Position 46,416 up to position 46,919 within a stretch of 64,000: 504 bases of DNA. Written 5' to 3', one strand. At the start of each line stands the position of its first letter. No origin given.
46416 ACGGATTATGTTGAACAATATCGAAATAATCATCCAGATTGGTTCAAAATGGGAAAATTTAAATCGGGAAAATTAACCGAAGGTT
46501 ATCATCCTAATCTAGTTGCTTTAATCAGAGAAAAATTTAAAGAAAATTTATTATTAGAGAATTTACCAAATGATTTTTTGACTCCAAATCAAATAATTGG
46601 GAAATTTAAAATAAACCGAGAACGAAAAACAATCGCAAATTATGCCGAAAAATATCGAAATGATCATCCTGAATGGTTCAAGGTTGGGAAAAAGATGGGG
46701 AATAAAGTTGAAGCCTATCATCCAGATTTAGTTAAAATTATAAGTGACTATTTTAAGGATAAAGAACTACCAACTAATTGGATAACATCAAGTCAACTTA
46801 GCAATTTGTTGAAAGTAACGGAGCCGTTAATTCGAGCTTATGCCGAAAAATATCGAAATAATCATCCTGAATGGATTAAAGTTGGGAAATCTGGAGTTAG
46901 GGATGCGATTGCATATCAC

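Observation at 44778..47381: SF2 helicase carrying five tandem ~70-aa C-terminal repeats of an unrecognised motif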

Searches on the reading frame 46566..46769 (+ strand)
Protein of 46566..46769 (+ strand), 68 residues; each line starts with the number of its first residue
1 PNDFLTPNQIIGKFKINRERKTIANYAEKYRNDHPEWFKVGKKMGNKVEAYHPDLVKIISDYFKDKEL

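Call 17: predict_structure(alignment_id=A1)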
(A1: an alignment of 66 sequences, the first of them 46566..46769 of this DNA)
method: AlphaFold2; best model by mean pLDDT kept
length: 68 residues; sequences in the alignment: 66
mean_pLDDT: 90.0   pTM: 0.73
mean pLDDT of the five models: 90.0, 88.9, 88.6, 88.5, 87.8
residues with pLDDT >= 90: 49; 70-90: 15; 50-70: 4; < 50: 0
segments of 3 or more residues with pLDDT < 50: none
pLDDT, mean of each block of 10 residues (from residue 1): 85 90 95 95 87 95 81
secondary structure, 60 per line:
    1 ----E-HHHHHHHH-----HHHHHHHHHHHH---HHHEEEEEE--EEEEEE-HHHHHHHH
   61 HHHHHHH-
elements in order: H7-14 H20-31 E38-43 E46-51 H53-67
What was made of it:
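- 46566..46769 (+): Repeat unit 2 (aa 597-664). This is the unit modelled on its own. AF2 pLDDT 90 (call 17).
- On Winged helix-turn-helix fold class: This is a predicted structure only: H7-14, H20-31, E38-43, E46-51, H53-67, pLDDT 90 (call 17).
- On NADH_dh_m_C1 (PF15088): The region is predicted as a soluble wHTH (call 17).
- The single-unit AF2 model has pLDDT 90 with the order strand, helix, helix, hairpin, helix (call 17).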

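Call 42: search_protein_representatives(alignment_id=A1)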
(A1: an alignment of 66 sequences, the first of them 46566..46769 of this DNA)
Query: 66 sequences, 68 profile positions. Proteins with E-value up to 0.001 (for the whole library): 798; up to 1e-10: 543; up to 1e-30: 314. The best 150 are listed.
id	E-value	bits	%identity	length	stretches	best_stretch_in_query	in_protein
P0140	3.5e-275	904.5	-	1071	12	1-67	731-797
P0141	4.9e-271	891.3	-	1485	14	1-66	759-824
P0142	5.5e-263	865.5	-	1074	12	1-66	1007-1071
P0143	2.6e-242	799.3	-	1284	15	1-64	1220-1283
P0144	6.7e-226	746.7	-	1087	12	1-67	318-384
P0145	2.7e-215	712.7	-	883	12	1-66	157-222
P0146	2.2e-194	645.7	-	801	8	1-67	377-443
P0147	2.2e-191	636.1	-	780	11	1-66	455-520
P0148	2.8e-191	635.7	-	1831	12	1-66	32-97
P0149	7.2e-191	634.4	-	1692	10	1-66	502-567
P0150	1.8e-182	607.5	-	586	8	1-66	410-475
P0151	5.7e-182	605.9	-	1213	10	1-65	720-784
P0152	7.9e-173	576.7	-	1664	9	1-67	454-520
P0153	1.7e-171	572.4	-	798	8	1-66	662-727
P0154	8.8e-161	538.1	-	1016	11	1-66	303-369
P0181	1.6e-122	415.5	-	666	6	1-67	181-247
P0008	1.5e-110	377.1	-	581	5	1-67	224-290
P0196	2.2e-108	370.2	-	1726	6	1-67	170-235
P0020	1.6e-106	364.3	-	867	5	1-65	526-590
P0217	8.1e-95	326.7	-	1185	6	1-66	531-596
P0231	1.1e-86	300.6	-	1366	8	2-67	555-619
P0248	3.5e-80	279.9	-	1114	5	2-61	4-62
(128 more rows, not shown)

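Call 46: search_protein_families(library=pfam, proteins=[P0148, P0196, P0141, P0231, P0248, P0217, P0181], max_evalue=0.001)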
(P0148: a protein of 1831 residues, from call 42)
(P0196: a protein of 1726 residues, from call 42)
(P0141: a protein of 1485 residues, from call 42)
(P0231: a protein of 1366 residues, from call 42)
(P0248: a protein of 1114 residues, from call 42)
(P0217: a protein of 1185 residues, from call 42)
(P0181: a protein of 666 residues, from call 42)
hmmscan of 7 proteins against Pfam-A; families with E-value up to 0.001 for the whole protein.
P0148 (1831 aa): 6 families
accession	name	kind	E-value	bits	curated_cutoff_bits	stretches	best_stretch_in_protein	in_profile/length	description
PF00176.29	SNF2-rel_dom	-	4e-17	62.7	24.9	1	1041-1202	17-184/290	SNF2-related domain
PF00271.37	Helicase_C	-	3.1e-10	40.7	23.5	1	1301-1417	4-110/110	Helicase conserved C-terminal domain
PF00270.35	DEAD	-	1.3e-07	32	26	1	1031-1185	4-163/167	DEAD/DEAH box helicase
PF08241.18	Methyltransf_11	-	8.9e-07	29.9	21.2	1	1565-1662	1-95/95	Methyltransferase domain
PF04851.21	ResIII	-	2.6e-05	24.6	22.5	1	1031-1152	20-141/164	Type III restriction enzyme, res subunit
PF08897.16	DUF1841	-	0.0003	21.3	24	0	387-425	19-57/135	Domain of unknown function (DUF1841)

P0196 (1726 aa): 8 families
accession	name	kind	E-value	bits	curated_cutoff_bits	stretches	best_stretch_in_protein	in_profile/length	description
PF00176.29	SNF2-rel_dom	-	2e-20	73.5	24.9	1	944-1178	17-264/290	SNF2-related domain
PF00271.37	Helicase_C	-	1.5e-09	38.6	23.5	1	1202-1320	2-110/110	Helicase conserved C-terminal domain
PF00270.35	DEAD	-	2e-08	34.6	26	1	934-1091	4-166/167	DEAD/DEAH box helicase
PF04851.21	ResIII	-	3.2e-08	34.1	22.5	1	942-1084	21-162/164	Type III restriction enzyme, res subunit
PF08241.18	Methyltransf_11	-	1.5e-07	32.4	21.2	1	1463-1557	1-94/95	Methyltransferase domain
PF13551.12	HTH_29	-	0.00016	22.2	28.1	0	371-399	10-38/64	Winged helix-turn helix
PF13649.12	Methyltransf_25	-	0.00036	21.6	27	0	1462-1554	1-97/97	Methyltransferase domain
PF13518.12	HTH_28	-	0.00047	20.6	25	0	371-400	11-39/52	Helix-turn-helix domain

P0141 (1485 aa): 4 families
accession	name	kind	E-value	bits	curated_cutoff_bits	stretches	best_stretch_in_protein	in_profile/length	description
PF00176.29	SNF2-rel_dom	-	1.7e-16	60.6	24.9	1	1224-1459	18-256/290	SNF2-related domain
PF13551.12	HTH_29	-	1.2e-09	38.6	28.1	0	77-107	10-40/64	Winged helix-turn helix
PF00270.35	DEAD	-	3.1e-05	24.2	26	1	1213-1380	4-165/167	DEAD/DEAH box helicase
PF04851.21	ResIII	-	0.0004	20.8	22.5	1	1216-1374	20-162/164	Type III restriction enzyme, res subunit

P0231 (1366 aa): 6 families
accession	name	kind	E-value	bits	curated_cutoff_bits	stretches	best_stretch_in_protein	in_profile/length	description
PF00176.29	SNF2-rel_dom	-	1.1e-18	67.8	24.9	1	740-977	16-257/290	SNF2-related domain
PF00271.37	Helicase_C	-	4.2e-11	43.5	23.5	1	1015-1126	9-110/110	Helicase conserved C-terminal domain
PF08241.18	Methyltransf_11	-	9e-08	33.1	21.2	1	1270-1364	1-94/95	Methyltransferase domain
PF04851.21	ResIII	-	5.5e-05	23.6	22.5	1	732-862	18-140/164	Type III restriction enzyme, res subunit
PF05148.21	Methyltransf_8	-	0.00058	20.2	27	0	1252-1362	59-153/219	Hypothetical methyltransferase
PF00270.35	DEAD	-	0.0007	19.8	26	0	731-898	4-166/167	DEAD/DEAH box helicase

P0248 (1114 aa): 3 families
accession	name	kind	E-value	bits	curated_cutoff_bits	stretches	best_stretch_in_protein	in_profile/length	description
PF00176.29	SNF2-rel_dom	-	7.4e-14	52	24.9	1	534-768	20-258/290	SNF2-related domain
PF00271.37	Helicase_C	-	6.9e-11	42.8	23.5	1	809-916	11-110/110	Helicase conserved C-terminal domain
PF00270.35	DEAD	-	5.9e-05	23.3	26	1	521-687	4-165/167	DEAD/DEAH box helicase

P0217 (1185 aa): 5 families
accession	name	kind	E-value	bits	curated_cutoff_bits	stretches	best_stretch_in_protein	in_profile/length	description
PF04851.21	ResIII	-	5.8e-27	95.1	22.5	1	50-197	2-163/164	Type III restriction enzyme, res subunit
PF00270.35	DEAD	-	4.3e-17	62.8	26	1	75-202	18-165/167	DEAD/DEAH box helicase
PF00271.37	Helicase_C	-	1.8e-14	54.3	23.5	1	275-371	11-109/110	Helicase conserved C-terminal domain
PF18766.7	SWI2_SNF2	-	7e-08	32.8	26.7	1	71-227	18-186/221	SWI2/SNF2 ATPase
PF00176.29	SNF2-rel_dom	-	5.5e-07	29.4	24.9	1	81-209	27-176/290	SNF2-related domain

P0181 (666 aa): 0 families
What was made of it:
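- The other enzymatic partner of the repeat is an SNF2 ATPase, a dsDNA translocase family (call 46). The repeat is consistently fused to DNA motors (call 46).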

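Call 58: search_protein_families(library=padloc, proteins=[P0148, P0140], max_evalue=0.001)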
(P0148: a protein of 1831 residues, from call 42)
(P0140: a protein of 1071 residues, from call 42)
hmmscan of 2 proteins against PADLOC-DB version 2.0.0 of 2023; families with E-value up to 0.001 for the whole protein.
P0148 (1831 aa): 17 families
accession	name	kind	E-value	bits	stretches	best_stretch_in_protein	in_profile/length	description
PDLC00628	ZorD1|ZorD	-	1.7e-13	47.2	2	1039-1198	531-694/1171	"SWI2/SNF2 helicase, Mrr-like nuclease"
PDLC02627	DrmD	-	1.9e-10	37.6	1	1041-1446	318-692/748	DrmD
PDLC02504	BrxHI|BrxHII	-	1.5e-08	31.1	1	1344-1447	510-612/971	BrxHII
PDLC02840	DpdE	-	2.6e-08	30.6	1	1044-1205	179-326/1091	DpdE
PDLC02843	DpdE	-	6e-08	29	1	1043-1203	177-319/1091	DpdE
PDLC02850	DpdE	-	1.9e-07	27.3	0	1045-1199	827-974/1282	DpdE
PDLC02849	DpdE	-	2.7e-07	27.1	0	1046-1199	424-569/857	DpdE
PDLC02844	DpdE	-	5.2e-06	22.6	1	1042-1201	171-325/1074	DpdE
PDLC00634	ZorD1|ZorD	-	7.9e-06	21.8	0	1132-1202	629-692/1208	"SWI2/SNF2 helicase, Mrr-like nuclease"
PDLC02845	DpdE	-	8.9e-06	21.7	1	1046-1454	867-1275/1293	DpdE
PDLC00629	ZorD1|ZorD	-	1.3e-05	21.3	0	1110-1200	604-683/1012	"SWI2/SNF2 helicase, Mrr-like nuclease"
PDLC02851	DpdE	-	2.3e-05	20.4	0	1354-1452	938-1032/1055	DpdE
PDLC02625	DrmD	-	8e-05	19.3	1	1303-1439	255-391/792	DrmD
PDLC01252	Cas3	-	0.0002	18.9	0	1125-1394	101-269/324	CAS-I; effector_G3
PDLC00627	ZorD1|ZorD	-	0.00023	17.2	0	1344-1424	870-957/1006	"SWI2/SNF2 helicase, Mrr-like nuclease"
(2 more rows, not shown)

P0140 (1071 aa): 0 families

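Call 59: search_protein_families(library=phrogs, proteins=[window:46566-46769:+, P0140], max_evalue=0.001)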
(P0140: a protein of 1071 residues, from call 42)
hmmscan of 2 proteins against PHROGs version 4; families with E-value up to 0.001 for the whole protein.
window:46566-46769:+ (68 aa): 0 families

P0140 (1071 aa): 3 families
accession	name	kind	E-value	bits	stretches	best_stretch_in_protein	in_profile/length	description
phrog_29796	-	unknown function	1.9e-07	31.8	0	399-425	16-42/64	-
phrog_6443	-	unknown function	7e-05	23.8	0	745-772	15-44/96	-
phrog_20011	-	unknown function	0.00086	20.9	0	182-206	34-58/83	-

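Call 62: search_protein_families(library=pfam, proteins=[P0145], max_evalue=10)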
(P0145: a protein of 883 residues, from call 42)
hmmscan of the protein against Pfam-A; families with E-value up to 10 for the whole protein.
P0145 (883 aa): 14 families
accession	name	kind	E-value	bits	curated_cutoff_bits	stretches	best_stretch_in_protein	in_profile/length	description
PF13518.12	HTH_28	-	2e-10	41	25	2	600-629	10-37/52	Helix-turn-helix domain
PF18024.7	HTH_50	-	0.00055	20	27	1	162-182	25-45/50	Helix-turn-helix domain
PF13384.12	HTH_23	-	0.0022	18.2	24.6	0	162-189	19-46/50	Homeodomain-like domain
PF24391.1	HD-CE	-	0.0033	17.6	27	1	394-465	60-151/263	HD-CE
PF18420.7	CSN4_RPN5_eIF3a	-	0.0039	17.7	26.4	0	621-640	17-36/42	CSN4/RPN5/eIF3a helix turn helix domain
PF01381.28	HTH_3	-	0.0085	16.5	23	1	162-189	11-38/55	Helix-turn-helix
PF04967.18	HTH_10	-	0.0085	16.3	23.1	0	606-626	25-45/53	HTH DNA binding domain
PF13412.12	HTH_24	-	0.01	15.8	21.9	0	162-179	19-36/48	Winged helix-turn-helix DNA-binding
PF20169.3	DUF6537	-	0.023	15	27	1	766-837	65-142/203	Family of unknown function (DUF6537)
PF13551.12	HTH_29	-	0.048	14.2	28.1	0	603-629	11-37/64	Winged helix-turn helix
PF13542.12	HTH_Tnp_ISL3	-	0.064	13.2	27.4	0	610-627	32-49/51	Helix-turn-helix domain of transposase family ISL3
PF13404.12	HTH_AsnC-type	-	0.11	12.7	27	1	162-177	19-34/42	AsnC-type helix-turn-helix domain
PF18593.6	CdiI_2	-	0.2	12.9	26.7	1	408-470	16-85/91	CdiI immunity protein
PF18363.6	PI_PP_I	-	3.4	8.3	28.5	1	633-683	2-50/94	Phosphoinositide phosphatase insertion domain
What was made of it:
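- Relatives with many copies pass the Pfam HTH_28 and HTH_29 cut-offs (calls 46, 62).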

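Call 68: search_solved_structures(query=A1, max_evalue=10, show_alignments=4)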
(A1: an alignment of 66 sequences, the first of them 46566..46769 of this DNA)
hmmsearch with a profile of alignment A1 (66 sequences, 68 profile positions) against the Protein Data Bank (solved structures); distinct sequences matched with E-value up to 10: 26.
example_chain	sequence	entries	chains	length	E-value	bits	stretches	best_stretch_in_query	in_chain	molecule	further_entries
8vd6_A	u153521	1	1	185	2.3e-05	27.3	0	5-25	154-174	CAP REPEAT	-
8eov_A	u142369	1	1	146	0.3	14.2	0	7-30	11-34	C2HR1_4r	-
6xmf_A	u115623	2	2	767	0.35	13.9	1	26-64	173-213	CRISPR-Cas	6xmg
8i3q_A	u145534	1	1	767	0.36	13.9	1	26-64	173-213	Cas12g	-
8i16_A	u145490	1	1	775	0.36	13.9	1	26-64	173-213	Cas12g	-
7bqq_A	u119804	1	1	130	0.4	13.7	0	7-30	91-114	Gogy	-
3wkr_C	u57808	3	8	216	0.42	13.7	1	8-31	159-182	Uncharacterized protein MJ1481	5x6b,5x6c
7y8i_A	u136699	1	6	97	0.45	13.6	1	17-44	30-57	Dscam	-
4r6i_A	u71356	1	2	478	0.53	13.3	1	4-29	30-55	Anthrax toxin expression trans-acting positive regulator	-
8tac_A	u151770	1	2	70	0.84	12.7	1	6-40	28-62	DBP48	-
9e71_BS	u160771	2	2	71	0.93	12.6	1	15-45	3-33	Small ribosomal subunit protein eS17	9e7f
6d6v_H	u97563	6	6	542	1.1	12.4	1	22-66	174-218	Telomerase La-related protein p65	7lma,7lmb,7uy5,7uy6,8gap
4jnu_A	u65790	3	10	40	1.1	12.4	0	49-67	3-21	Nucleoporin p54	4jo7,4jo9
3r0a_A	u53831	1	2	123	1.1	12.4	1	1-30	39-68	Putative transcriptional regulator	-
1eq1_A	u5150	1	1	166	1.1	12.4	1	13-38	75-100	APOLIPOPHORIN-III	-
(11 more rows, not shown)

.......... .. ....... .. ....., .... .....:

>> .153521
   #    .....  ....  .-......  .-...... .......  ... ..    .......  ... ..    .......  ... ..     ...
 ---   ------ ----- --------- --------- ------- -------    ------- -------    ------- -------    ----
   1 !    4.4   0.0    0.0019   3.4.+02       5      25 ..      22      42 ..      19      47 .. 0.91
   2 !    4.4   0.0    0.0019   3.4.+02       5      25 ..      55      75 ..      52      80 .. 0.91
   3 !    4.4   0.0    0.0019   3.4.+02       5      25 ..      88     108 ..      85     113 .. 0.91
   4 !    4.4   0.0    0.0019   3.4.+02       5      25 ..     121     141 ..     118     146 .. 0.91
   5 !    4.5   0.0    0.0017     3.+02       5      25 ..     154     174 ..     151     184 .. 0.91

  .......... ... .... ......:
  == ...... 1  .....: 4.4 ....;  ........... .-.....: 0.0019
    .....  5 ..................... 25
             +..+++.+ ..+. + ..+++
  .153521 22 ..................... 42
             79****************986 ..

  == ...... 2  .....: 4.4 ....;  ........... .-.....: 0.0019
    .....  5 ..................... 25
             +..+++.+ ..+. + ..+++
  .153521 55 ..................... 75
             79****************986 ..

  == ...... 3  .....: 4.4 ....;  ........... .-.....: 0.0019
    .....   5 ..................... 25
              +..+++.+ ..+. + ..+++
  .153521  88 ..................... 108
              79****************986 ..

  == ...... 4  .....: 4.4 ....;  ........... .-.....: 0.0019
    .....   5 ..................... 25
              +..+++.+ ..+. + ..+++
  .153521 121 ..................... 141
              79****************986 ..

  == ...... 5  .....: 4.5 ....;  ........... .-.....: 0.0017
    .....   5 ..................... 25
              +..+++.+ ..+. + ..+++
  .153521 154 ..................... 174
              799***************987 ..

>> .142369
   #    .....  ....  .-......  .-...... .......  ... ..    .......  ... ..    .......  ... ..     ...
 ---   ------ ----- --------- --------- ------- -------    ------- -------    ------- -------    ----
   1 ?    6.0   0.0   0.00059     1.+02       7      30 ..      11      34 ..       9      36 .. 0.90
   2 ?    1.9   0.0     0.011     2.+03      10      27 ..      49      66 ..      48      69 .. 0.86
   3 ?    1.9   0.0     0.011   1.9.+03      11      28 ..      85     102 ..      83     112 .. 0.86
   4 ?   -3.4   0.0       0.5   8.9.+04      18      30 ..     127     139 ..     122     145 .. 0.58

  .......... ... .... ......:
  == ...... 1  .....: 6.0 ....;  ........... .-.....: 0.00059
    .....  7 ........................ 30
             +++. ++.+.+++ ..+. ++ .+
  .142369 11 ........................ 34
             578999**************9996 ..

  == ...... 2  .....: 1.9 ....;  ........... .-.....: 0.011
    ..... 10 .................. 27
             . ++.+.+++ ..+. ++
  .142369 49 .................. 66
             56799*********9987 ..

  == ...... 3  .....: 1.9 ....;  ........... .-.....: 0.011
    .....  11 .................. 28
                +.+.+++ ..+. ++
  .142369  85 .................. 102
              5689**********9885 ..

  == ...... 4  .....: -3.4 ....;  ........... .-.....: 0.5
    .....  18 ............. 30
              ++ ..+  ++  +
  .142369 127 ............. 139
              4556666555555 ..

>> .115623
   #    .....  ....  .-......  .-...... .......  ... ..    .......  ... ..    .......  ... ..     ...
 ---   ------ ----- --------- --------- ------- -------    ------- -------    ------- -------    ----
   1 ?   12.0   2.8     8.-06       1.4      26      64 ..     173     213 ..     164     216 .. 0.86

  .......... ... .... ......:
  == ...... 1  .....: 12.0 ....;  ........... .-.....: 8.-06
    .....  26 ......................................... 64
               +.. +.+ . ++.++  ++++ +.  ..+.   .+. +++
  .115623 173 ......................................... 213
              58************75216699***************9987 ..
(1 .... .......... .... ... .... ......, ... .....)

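Call 70: fold_search(model_id=the predicted structure, library=pdb)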
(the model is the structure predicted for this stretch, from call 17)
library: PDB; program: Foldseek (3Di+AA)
matches with E <= 10: 994; with E <= 0.001: 0
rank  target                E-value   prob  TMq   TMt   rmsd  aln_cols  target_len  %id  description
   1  1r1u_D                1.0e-01  0.77  0.46  0.36   5.8        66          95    6  Crystal structure of the metal-sensing transcriptional repressor CzrA from Staphylococcus aureus in the apo-form (released 2004-05-18)
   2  3m9a                  1.2e-01  0.60  0.41  0.33   5.5        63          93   16  Protein structure of type III plasmid segregation TubR (released 2010-07-07)
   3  3m8f_A                1.4e-01  0.57  0.41  0.33   5.7        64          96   16  Protein structure of type III plasmid segregation TubR mutant (released 2010-07-07)
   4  8ylg_A                1.5e-01  0.51  0.43  0.22   5.9        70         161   11  Crystal structure of Burkholderia thailandensis MftR in complex with operator DNA (released 2024-11-13)
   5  3jth_B                1.6e-01  0.69  0.49  0.39   5.3        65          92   12  Crystal structure of a transcriptional regulator HlyU from Vibrio vulnificus CMCP6 (released 2010-03-16)
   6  6uvu_A                1.6e-01  0.60  0.46  0.32   5.5        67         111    9  Crystal structure of the AntR antimony-specific transcriptional repressor (released 2020-11-04)
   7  3m8e_A                1.6e-01  0.51  0.40  0.31   5.5        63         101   16  Protein structure of Type III plasmid segregation TubR (released 2010-07-07)
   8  4zev_B                1.6e-01  0.16  0.24  0.09  11.9        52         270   19  Crystal structure of PfHAD1 in complex with mannose-6-phosphate (released 2015-09-09)
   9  4qjb_B                1.7e-01  0.15  0.24  0.09  11.8        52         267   19  Crystal structure of the sugar phosphatase PfHAD1 from Plasmodium falciparum (released 2014-07-02)
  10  5znx                  1.9e-01  0.60  0.49  0.38   5.5        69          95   12  Crystal structure of CM14-treated HlyU from Vibrio vulnificus (released 2019-04-10)
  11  6uvu_B                2.0e-01  0.60  0.46  0.31   5.6        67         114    9  Crystal structure of the AntR antimony-specific transcriptional repressor (released 2020-11-04)
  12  2rdp                  2.0e-01  0.60  0.45  0.27   6.4        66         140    9  The structure of a MarR family protein from Bacillus stearothermophilus (released 2007-11-13)
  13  9bcx_8                2.0e-01  0.47  0.42  0.09   6.8        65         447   14  Cryo-EM structure of the S. cerevisiae ORC-Cdc6-Mcm2-7-DNA complex with a fully closed Mcm2-Mcm5 DNA entry gate (released 2025-01-01)
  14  1r1u_C                2.1e-01  0.60  0.46  0.35   5.8        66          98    6  Crystal structure of the metal-sensing transcriptional repressor CzrA from Staphylococcus aureus in the apo-form (released 2004-05-18)
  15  8ylg_B                2.3e-01  0.47  0.45  0.23   5.8        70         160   10  Crystal structure of Burkholderia thailandensis MftR in complex with operator DNA (released 2024-11-13)
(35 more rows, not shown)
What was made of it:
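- Foldseek's non-significant top list is also all winged-helix regulators (call 70).
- Tried and rejected: Foldseek of the single unit against PDB: nothing significant (call 70).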

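Call 85: find_encoding_contigs(protein=P0148, flank=6000, max_places=1)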
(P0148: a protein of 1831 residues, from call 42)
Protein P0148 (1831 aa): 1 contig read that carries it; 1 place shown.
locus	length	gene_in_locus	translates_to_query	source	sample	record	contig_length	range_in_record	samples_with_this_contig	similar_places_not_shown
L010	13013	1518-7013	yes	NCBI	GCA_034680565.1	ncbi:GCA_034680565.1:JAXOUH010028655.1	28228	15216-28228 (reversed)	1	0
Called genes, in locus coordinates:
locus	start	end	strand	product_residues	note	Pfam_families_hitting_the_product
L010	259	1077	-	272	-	PF13408:Zn_ribbon_recom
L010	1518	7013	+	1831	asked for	PF00176:SNF2-rel_dom, PF00270:DEAD (weak), PF00271:Helicase_C, PF08241:Methyltransf_11 (weak)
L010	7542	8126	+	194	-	PF00583:Acetyltransf_1, PF13673:Acetyltransf_10, PF13508:Acetyltransf_7, PF08445:FR47 (weak)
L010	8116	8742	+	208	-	-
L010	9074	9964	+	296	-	-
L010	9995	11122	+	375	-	PF26514:DUF8173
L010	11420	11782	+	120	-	-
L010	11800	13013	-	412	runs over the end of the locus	PF07690:MFS_1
